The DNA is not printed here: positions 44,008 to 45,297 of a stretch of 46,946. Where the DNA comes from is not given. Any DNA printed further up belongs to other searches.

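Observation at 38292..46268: Arn-like / GtrA-GtrB-type lipid-carrier aminosugar glycosylation cluster with three GT-C membrane proteins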

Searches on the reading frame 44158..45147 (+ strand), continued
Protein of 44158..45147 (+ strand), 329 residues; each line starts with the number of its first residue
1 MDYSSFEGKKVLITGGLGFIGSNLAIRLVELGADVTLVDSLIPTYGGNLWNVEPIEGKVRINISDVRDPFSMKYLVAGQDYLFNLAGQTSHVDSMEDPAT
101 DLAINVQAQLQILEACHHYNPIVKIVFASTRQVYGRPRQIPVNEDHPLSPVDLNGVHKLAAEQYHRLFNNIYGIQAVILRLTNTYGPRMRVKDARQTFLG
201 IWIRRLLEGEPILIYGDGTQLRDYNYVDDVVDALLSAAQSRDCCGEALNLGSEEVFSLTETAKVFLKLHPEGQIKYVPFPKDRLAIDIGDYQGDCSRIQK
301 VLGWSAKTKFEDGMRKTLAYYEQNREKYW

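Call 87: search_protein_families(library=pfam, proteins=[L102:10672-11406:+, L133:6164-6988:+, L130:2261-3217:+, L101:240-1151:+, L121:12317-13111:+, L166:6178-7932:+, L153:2248-2730:+, L109:9002-10129:+, L110:2619-3959:+, L131:6938-7894:-], max_evalue=0.001)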
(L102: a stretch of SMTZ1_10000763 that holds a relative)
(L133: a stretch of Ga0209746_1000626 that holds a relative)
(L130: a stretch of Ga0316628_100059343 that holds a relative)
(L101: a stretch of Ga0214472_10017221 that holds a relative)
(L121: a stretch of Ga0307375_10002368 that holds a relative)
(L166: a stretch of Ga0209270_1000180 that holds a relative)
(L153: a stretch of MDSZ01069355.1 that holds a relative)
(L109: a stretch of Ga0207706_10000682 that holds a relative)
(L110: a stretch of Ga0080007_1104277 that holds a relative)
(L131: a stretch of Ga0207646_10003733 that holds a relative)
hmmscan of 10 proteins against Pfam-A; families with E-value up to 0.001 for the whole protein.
L102:10672-11406:+ (245 aa): 14 families
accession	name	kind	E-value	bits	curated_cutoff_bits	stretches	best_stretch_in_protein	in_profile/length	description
PF13649.12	Methyltransf_25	-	9.4e-15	55.5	27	1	34-125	1-97/97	Methyltransferase domain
PF08241.18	Methyltransf_11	-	2e-14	54.5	21.2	1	35-129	1-95/95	Methyltransferase domain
PF13847.12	Methyltransf_31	-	1.3e-13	51.3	27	1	29-133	2-113/145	Methyltransferase domain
PF13489.12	Methyltransf_23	-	1.1e-11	45.2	27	1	28-136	20-123/164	Methyltransferase domain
PF08242.18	Methyltransf_12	-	1.5e-11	45.3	30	1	35-126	1-97/98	Methyltransferase domain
PF03848.20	TehB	-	2.7e-07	30.6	20.4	1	24-121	24-124/193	Tellurite resistance protein TehB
PF07021.18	MetW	-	4e-07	30.3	21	1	31-161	14-139/193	Methionine biosynthesis protein MetW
PF01739.24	CheR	-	9.5e-07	28.9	27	0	86-129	129-173/195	CheR methyltransferase, SAM binding domain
PF01728.25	FtsJ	-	1.2e-05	25.8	24.1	1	22-98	12-97/181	FtsJ-like methyltransferase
PF03291.22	mRNA_G-N7_MeTrfase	-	2.5e-05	24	26.6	1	25-83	51-114/315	mRNA (guanine-N(7))-methyltransferase domain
PF07757.19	AdoMet_MTase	-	3.3e-05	24.5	27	1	11-64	40-94/115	Predicted AdoMet-dependent methyltransferase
PF06325.19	PrmA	-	4.9e-05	23.4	22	1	22-128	154-257/296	Ribosomal protein L11 methyltransferase (PrmA)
PF05175.20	MTS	-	6.8e-05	23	23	1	21-98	22-104/170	Methyltransferase small domain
PF00145.23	DNA_methylase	-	0.0002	21.3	22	1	33-98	2-67/324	C-5 cytosine-specific DNA methylase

L133:6164-6988:+ (275 aa): 0 families

L130:2261-3217:+ (319 aa): 0 families

L101:240-1151:+ (304 aa): 1 family
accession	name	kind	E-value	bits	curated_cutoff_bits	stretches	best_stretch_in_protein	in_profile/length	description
PF00535.33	Glycos_transf_2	-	8.3e-05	23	23.3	1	12-142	6-126/168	Glycosyl transferase family 2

L121:12317-13111:+ (265 aa): 1 family
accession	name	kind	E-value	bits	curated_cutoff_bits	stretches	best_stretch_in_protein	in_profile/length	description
PF00535.33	Glycos_transf_2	-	1.1e-15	58.4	23.3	1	10-110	1-104/168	Glycosyl transferase family 2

L166:6178-7932:+ (585 aa): 15 families
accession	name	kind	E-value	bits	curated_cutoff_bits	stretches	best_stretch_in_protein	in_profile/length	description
PF00515.34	TPR_1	-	3.3e-28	96.8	27.8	3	432-463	3-34/34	Tetratricopeptide repeat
PF13414.12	TPR_11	-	1.4e-24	86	26.8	3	505-545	1-41/42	TPR repeat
PF07719.23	TPR_2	-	2.3e-23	80.7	27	3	465-497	2-34/34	Tetratricopeptide repeat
PF13432.12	TPR_16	-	1.8e-17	63.8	32.7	2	434-497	1-64/65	Tetratricopeptide repeat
PF13181.12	TPR_8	-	2.6e-15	55.7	25.7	0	431-463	2-34/34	Tetratricopeptide repeat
PF13424.12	TPR_12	-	1.6e-14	54.3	30.1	1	466-529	5-76/77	Tetratricopeptide repeat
PF13431.12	TPR_17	-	5.6e-14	51.6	24.4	0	453-484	2-33/34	Tetratricopeptide repeat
PF13428.12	TPR_14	-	4.7e-13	48.8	23.5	1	466-506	3-43/44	Tetratricopeptide repeat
PF14559.12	TPR_19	-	1.2e-11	45.1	25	1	476-529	3-56/68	Tetratricopeptide repeat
PF13231.12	PMT_2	-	2.2e-06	28.4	26.1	1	95-209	18-132/160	Dolichyl-phosphate-mannose-protein mannosyltransferase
PF12895.13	ANAPC3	-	6.9e-05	23.5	27.2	0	411-488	4-80/82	Anaphase-promoting complex, cyclosome, subunit 3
PF13371.12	TPR_9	-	7.5e-05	23.1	35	0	507-569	4-66/73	Tetratricopeptide repeat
PF25064.1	ARM_TT21_5th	-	0.00017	22.3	27.8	0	504-558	7-61/117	TT21 fifth ARM repeats domain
PF23914.1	TPR_CcmH_CycH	-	0.00044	20.5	42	0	424-527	44-150/158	Cytochrome c-type biogenesis protein H TPR domain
PF24575.1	TPR_Slam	-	0.00094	20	35.2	0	503-552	52-101/104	Surface lipoprotein assembly modifier, N-terminal TPR repeats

L153:2248-2730:+ (161 aa): 2 families
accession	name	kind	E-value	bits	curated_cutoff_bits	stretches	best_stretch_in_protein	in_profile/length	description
PF00132.30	Hexapep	-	4.3e-10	39.3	27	1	104-138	2-36/36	Bacterial transferase hexapeptide (six repeats)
PF14602.12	Hexapep_2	-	5.4e-10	39.3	27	1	104-138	2-34/34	Hexapeptide repeat of succinyl-transferase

L109:9002-10129:+ (376 aa): 1 family
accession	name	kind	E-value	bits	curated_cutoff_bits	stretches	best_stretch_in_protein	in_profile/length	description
PF00953.26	Glycos_transf_4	-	1.8e-28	100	27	1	76-233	2-159/160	Glycosyl transferase family 4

L110:2619-3959:+ (447 aa): 4 families
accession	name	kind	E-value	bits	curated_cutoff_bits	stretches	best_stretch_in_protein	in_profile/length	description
PF01943.22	Polysacc_synt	-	1.2e-28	100.8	28.2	1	25-290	4-272/274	Polysaccharide biosynthesis protein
PF13440.11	Polysacc_synt_3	-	4.7e-27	95.4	23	1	47-341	2-292/293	Polysaccharide biosynthesis protein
PF01554.23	MatE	-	1.1e-10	41.9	24.9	1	232-390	1-161/161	MatE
PF03023.19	MurJ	-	4.6e-07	29.2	27.4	1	181-432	151-412/451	Lipid II flippase MurJ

L131:6938-7894:- (319 aa): 3 families
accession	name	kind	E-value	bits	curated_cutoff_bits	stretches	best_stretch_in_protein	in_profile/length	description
PF00535.33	Glycos_transf_2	-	2.8e-28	99.4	23.3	1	8-167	1-164/168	Glycosyl transferase family 2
PF13641.12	Glyco_tranf_2_3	-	2.3e-09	38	27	1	5-98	1-97/230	Glycosyltransferase like family 2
PF10111.15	Glyco_tranf_2_2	-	6.1e-05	23.1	27.3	1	8-109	1-103/276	Glycosyltransferase like family 2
